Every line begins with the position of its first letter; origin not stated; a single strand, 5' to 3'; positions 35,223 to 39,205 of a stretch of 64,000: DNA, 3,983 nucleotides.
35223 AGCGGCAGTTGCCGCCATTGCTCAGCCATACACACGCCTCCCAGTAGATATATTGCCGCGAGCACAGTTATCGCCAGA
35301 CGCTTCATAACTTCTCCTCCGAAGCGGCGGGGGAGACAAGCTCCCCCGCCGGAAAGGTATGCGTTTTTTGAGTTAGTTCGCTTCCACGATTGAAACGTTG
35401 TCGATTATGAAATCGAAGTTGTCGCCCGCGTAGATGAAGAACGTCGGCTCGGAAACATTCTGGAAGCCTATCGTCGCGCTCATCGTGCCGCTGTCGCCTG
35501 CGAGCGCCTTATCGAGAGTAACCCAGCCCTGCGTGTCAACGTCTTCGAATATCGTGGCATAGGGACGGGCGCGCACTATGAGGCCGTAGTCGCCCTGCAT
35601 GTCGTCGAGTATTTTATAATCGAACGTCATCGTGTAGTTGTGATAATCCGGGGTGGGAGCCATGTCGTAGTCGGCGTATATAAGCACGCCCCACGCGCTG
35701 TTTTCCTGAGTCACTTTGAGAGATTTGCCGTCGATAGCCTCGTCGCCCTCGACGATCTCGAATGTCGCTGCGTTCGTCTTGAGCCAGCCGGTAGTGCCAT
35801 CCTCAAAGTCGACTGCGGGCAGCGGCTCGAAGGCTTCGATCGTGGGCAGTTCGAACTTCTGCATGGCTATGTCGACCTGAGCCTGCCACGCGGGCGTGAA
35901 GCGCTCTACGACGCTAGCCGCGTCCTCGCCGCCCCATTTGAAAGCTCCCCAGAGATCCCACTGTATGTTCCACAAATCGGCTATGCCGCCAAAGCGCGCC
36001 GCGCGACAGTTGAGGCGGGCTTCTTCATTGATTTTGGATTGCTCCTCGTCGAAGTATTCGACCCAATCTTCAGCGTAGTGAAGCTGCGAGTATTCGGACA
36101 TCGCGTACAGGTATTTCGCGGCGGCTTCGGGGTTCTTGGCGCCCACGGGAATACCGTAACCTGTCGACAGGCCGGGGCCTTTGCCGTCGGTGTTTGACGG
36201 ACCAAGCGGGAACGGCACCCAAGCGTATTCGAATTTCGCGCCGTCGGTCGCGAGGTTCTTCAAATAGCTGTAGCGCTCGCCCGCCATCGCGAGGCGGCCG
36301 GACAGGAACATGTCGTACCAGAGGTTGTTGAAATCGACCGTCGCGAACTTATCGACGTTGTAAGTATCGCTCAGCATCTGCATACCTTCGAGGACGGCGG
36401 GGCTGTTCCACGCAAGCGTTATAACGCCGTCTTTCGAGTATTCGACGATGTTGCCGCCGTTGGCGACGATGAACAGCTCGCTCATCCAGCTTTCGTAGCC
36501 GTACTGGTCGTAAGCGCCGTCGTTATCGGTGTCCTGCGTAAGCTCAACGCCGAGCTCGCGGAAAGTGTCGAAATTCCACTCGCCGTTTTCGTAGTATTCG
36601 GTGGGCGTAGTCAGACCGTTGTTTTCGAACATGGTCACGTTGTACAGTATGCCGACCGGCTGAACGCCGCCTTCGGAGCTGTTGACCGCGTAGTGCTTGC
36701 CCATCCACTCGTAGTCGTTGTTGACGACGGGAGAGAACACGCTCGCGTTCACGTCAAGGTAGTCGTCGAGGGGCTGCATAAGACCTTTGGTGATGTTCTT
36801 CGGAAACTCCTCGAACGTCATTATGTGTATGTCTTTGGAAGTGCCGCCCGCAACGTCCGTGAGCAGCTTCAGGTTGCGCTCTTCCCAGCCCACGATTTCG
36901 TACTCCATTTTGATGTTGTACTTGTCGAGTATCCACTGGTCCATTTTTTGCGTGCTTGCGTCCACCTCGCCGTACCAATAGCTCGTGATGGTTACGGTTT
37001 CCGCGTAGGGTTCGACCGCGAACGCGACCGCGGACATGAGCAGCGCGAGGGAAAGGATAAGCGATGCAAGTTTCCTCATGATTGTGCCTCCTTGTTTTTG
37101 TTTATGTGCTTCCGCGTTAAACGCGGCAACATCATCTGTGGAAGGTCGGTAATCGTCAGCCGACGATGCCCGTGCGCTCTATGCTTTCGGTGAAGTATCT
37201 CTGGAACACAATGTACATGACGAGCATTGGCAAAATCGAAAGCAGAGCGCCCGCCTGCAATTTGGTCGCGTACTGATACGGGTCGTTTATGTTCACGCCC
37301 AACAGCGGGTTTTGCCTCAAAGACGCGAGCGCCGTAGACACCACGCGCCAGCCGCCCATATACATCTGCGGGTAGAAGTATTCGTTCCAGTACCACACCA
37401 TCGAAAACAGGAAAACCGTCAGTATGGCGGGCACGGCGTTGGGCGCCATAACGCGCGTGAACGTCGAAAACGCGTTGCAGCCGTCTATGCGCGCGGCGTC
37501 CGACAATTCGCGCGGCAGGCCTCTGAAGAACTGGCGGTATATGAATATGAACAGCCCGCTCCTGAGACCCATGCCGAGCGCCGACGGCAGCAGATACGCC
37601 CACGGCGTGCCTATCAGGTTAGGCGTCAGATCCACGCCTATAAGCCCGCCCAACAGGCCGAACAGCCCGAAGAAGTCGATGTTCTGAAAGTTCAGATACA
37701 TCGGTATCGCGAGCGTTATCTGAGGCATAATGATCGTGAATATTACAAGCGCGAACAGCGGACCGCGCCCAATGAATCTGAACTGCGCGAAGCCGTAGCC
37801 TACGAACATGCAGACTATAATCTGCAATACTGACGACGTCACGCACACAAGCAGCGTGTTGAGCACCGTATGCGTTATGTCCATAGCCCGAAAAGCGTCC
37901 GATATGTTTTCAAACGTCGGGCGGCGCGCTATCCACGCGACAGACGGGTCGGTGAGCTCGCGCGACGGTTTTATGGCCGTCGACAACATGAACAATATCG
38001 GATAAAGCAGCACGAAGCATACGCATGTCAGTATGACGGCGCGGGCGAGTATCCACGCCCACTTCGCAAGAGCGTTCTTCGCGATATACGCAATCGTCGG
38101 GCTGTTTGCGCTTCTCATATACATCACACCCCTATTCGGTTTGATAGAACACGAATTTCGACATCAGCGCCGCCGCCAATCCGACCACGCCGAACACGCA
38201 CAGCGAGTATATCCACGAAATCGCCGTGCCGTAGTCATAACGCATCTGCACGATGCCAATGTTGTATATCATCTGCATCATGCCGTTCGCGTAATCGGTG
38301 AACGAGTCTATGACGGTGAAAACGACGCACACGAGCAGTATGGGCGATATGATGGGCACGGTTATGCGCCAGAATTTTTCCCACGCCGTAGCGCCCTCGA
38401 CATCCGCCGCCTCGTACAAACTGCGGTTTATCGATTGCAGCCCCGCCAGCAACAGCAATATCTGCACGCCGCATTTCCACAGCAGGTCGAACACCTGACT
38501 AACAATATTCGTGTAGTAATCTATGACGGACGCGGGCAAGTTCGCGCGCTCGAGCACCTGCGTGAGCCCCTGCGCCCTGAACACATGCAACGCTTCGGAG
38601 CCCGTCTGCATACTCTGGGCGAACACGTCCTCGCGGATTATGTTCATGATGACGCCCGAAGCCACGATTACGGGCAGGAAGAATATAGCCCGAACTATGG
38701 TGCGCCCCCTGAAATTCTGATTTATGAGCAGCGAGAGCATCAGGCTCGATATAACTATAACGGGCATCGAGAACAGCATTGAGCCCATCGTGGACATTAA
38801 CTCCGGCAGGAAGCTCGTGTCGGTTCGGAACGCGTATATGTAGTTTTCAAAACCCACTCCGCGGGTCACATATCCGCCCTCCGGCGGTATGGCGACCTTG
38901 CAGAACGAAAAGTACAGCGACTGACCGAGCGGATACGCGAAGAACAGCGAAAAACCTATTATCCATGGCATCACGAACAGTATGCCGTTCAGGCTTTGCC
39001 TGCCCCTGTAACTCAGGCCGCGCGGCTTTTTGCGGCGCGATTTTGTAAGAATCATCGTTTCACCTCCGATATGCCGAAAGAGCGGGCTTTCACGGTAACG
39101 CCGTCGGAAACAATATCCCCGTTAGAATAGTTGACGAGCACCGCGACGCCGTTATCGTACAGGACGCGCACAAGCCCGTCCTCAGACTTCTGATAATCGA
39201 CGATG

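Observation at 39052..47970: Conserved-looking but uncharacterised module: giant CBM-CBM-SBP, two permeases, NHL-TPR-Yip1 membrane protein and a DUF5696-like secreted protein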

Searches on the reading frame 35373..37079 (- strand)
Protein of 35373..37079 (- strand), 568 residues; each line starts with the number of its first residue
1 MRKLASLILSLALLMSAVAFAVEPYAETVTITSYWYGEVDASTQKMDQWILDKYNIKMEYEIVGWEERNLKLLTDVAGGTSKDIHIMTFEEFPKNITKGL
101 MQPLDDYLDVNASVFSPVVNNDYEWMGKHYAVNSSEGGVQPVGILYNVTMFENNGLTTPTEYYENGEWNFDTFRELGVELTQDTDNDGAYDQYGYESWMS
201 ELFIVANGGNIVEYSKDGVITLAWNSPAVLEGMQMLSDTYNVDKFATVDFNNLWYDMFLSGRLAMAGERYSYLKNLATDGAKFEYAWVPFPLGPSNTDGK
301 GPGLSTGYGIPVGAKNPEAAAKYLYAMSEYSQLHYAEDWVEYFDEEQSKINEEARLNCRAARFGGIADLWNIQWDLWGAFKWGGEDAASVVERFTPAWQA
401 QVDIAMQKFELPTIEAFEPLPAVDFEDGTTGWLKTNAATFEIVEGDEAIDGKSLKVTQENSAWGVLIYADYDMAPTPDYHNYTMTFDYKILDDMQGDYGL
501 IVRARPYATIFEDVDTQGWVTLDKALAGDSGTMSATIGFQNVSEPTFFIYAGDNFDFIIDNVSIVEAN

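Call 4: search_protein_families(library=pfam, proteins=[window:35373-37079:-], max_evalue=0.01)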
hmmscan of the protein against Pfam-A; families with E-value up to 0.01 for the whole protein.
window:35373-37079:- (568 aa): 0 families

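Call 6: search_protein_families(library=ncbifam, proteins=[window:35373-37079:-], max_evalue=0.01)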
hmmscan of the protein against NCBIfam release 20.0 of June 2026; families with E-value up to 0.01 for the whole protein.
window:35373-37079:- (568 aa): 0 families

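Call 85: search_solved_structures(query=window:35373-37079:-, max_evalue=1)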
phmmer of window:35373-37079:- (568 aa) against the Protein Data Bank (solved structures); distinct sequences matched with E-value up to 1: 10.
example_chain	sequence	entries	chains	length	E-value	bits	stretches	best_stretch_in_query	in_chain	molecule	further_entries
6rjy_A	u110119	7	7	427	7e-12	47.8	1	55-324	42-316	Arabino-oligosaccharids-binding protein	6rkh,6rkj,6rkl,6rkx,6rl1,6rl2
5f7v_A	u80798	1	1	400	2.2e-08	36.3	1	38-329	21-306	Lmo0181 protein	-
7vfr_A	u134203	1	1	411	0.00099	20.9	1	67-162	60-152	Extracellular solute-binding protein, family 1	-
7vfq_A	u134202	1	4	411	0.001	20.8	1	67-162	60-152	Extracellular solute-binding protein, family 1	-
5fcl_A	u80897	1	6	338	0.0029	19.3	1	303-349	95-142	CRISPR-associated endonuclease Cas1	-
6ffl_A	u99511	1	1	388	0.0099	17.6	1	69-244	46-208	Maltose/maltodextrin transport permease homologue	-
6dtu_A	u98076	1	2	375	0.015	17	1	40-147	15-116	maltose-binding protein MalE1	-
2gha_A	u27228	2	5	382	0.016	16.9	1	40-147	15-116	maltose ABC transporter, periplasmic maltose-binding protein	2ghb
3i2b_A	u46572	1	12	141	0.022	16.4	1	49-154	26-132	6-pyruvoyl tetrahydrobiopterin synthase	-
8es5_A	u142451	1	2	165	0.75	11.4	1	13-93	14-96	Activator of HSP90 ATPase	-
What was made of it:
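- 35373..37079 (-): H: second SBP (568 aa) with a C-terminal CBM4/9-like tail (aa ~424-568, nt 35376-35810). The best PDB sequence hit is the arabino-oligosaccharide SBP AbnE 6rjy at 7e-12 (call 85).
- Closest known: AbnE/AbnEFJ arabino-oligosaccharide ABC importer of Geobacillus stearothermophilus. Same: H's SBP domain is most similar to AbnE among solved structures (6rjy, 7e-12, call 85).
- H resembles AbnE (call 85).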

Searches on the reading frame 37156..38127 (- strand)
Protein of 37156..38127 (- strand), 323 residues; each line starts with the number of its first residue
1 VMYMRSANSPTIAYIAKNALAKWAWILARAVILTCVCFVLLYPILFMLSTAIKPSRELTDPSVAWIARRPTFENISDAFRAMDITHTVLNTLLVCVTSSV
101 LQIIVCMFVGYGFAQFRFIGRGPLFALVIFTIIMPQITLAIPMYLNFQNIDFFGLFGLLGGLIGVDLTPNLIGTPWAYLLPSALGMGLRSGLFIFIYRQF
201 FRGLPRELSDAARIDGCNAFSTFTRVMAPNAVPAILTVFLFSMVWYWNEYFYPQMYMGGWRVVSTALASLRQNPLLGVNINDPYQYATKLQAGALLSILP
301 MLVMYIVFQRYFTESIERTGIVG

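Call 4: search_protein_families(library=pfam, proteins=[window:37156-38127:-], max_evalue=0.01)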
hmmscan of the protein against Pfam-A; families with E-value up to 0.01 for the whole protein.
window:37156-38127:- (323 aa): 1 family
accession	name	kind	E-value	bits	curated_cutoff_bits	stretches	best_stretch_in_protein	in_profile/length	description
PF00528.27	BPD_transp_1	-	6.6e-12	46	26.4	1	108-308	3-175/184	Binding-protein-dependent transport system inner membrane component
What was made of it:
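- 37156..38127 (-): G: CUT1 permease (MalG type) of transporter 2. BPD_transp_1 6.6e-12 (call 4).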

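Call 6: search_protein_families(library=ncbifam, proteins=[window:37156-38127:-], max_evalue=0.01)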
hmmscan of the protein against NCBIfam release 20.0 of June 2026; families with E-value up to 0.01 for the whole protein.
window:37156-38127:- (323 aa): 11 families
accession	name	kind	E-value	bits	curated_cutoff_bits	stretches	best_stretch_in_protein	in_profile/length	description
NF008210.0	PRK10973.1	equivalog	1.1e-18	68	297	1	190-314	155-274/281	sn-glycerol-3-phosphate ABC transporter permease UgpE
NF040932.1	ABC_arch_GlcU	equivalog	1.2e-18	67.7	340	1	30-315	6-263/272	glucose ABC transporter permease GlcU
NF008231.0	PRK10998.1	equivalog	2.9e-10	40.2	261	1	87-320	84-293/296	maltose ABC transporter permease MalG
NF007047.0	PRK09500.1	equivalog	3.2e-06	26.9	326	1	33-159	11-132/257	spermidine/putrescine ABC transporter permease PotC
TIGR01581.1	Mo_ABC_porter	hypoth_equivalog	8e-06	25.5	210.3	1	70-238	5-163/225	ABC transporter permease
NF011624.0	PRK15050.1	equivalog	1.1e-05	24.8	247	1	7-250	9-233/297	2-aminoethylphosphonate ABC transporter permease subunit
NF040839.1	tungstate_WtpB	equivalog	3.9e-05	23.4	340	1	68-237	26-184/251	tungstate ABC transporter permease WtpB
TIGR02141.1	modB_ABC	equivalog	0.00047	19.9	182.6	1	91-241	3-143/208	molybdate ABC transporter permease subunit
NF007044.0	PRK09497.1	equivalog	0.0012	18.4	348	0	31-313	14-273/285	spermidine/putrescine ABC transporter permease PotB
NF040931.1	ABC_arch_GlcT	equivalog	0.0014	18.3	360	1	78-243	49-212/278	glucose ABC transporter permease GlcT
TIGR00969.1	3a0106s02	subfamily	0.0035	16.8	240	0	25-305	18-264/272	sulfate ABC transporter permease subunit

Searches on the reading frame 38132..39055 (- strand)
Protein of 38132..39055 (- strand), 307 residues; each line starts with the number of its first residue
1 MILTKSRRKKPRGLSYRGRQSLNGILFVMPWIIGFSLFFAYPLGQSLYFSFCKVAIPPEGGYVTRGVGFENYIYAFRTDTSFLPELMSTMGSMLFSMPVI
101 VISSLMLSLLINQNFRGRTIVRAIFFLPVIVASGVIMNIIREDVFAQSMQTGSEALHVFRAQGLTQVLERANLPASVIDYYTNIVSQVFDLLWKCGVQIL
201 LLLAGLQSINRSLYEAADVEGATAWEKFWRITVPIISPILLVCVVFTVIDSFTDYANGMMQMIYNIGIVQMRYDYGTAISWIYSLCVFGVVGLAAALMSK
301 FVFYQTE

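Call 4: search_protein_families(library=pfam, proteins=[window:38132-39055:-], max_evalue=0.01)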
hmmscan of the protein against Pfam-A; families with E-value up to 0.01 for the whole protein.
window:38132-39055:- (307 aa): 1 family
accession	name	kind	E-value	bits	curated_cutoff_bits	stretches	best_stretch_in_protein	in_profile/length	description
PF00528.27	BPD_transp_1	-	2.7e-06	27.7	26.4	1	92-294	25-165/184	Binding-protein-dependent transport system inner membrane component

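Call 6: search_protein_families(library=ncbifam, proteins=[window:38132-39055:-], max_evalue=0.01)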
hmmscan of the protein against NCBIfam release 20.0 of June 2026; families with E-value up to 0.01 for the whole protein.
window:38132-39055:- (307 aa): 14 families
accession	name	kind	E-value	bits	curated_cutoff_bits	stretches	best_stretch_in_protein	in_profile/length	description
NF007852.0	PRK10561.1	equivalog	1.3e-16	61.3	335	1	22-271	12-245/295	sn-glycerol-3-phosphate ABC transporter permease UgpA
TIGR00969.1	3a0106s02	subfamily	2.7e-09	36.9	240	1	206-255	166-215/272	sulfate ABC transporter permease subunit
TIGR03262.1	PhnU2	equivalog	3.1e-07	29.4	593.25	1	142-255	98-205/546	putative 2-aminoethylphosphonate ABC transporter permease subunit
NF006939.0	PRK09421.1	equivalog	3.4e-07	29.9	262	1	205-256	115-166/230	molybdate ABC transporter permease subunit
NF008231.0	PRK10998.1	equivalog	7.5e-07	29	261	1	197-255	172-230/296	maltose ABC transporter permease MalG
NF008232.0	PRK10999.1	equivalog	9.2e-07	27.9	392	1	61-241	260-433/520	maltose ABC transporter permease MalF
NF040932.1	ABC_arch_GlcU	equivalog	9.8e-07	28.7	340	1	192-260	142-210/272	glucose ABC transporter permease GlcU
TIGR02139.1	permease_CysT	equivalog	9.2e-06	25.4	246.1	1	206-255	155-204/265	sulfate ABC transporter permease subunit CysT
NF040931.1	ABC_arch_GlcT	equivalog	1.9e-05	24.5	360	1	29-296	3-251/278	glucose ABC transporter permease GlcT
NF008208.0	PRK10971.1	equivalog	2.9e-05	23.7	415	1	206-256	163-213/277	sulfate/thiosulfate ABC transporter permease CysT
TIGR02140.1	permease_CysW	equivalog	3.8e-05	23.3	329.1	1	68-255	32-201/261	sulfate ABC transporter permease subunit CysW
TIGR01581.1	Mo_ABC_porter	hypoth_equivalog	8.3e-05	22.2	210.3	1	108-259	46-179/225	ABC transporter permease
TIGR02141.1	modB_ABC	equivalog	0.00026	20.7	182.6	0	205-246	102-143/208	molybdate ABC transporter permease subunit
NF008620.0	PRK11602.1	equivalog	0.0064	15.7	442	0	89-252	69-215/291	sulfate/thiosulfate ABC transporter permease CysW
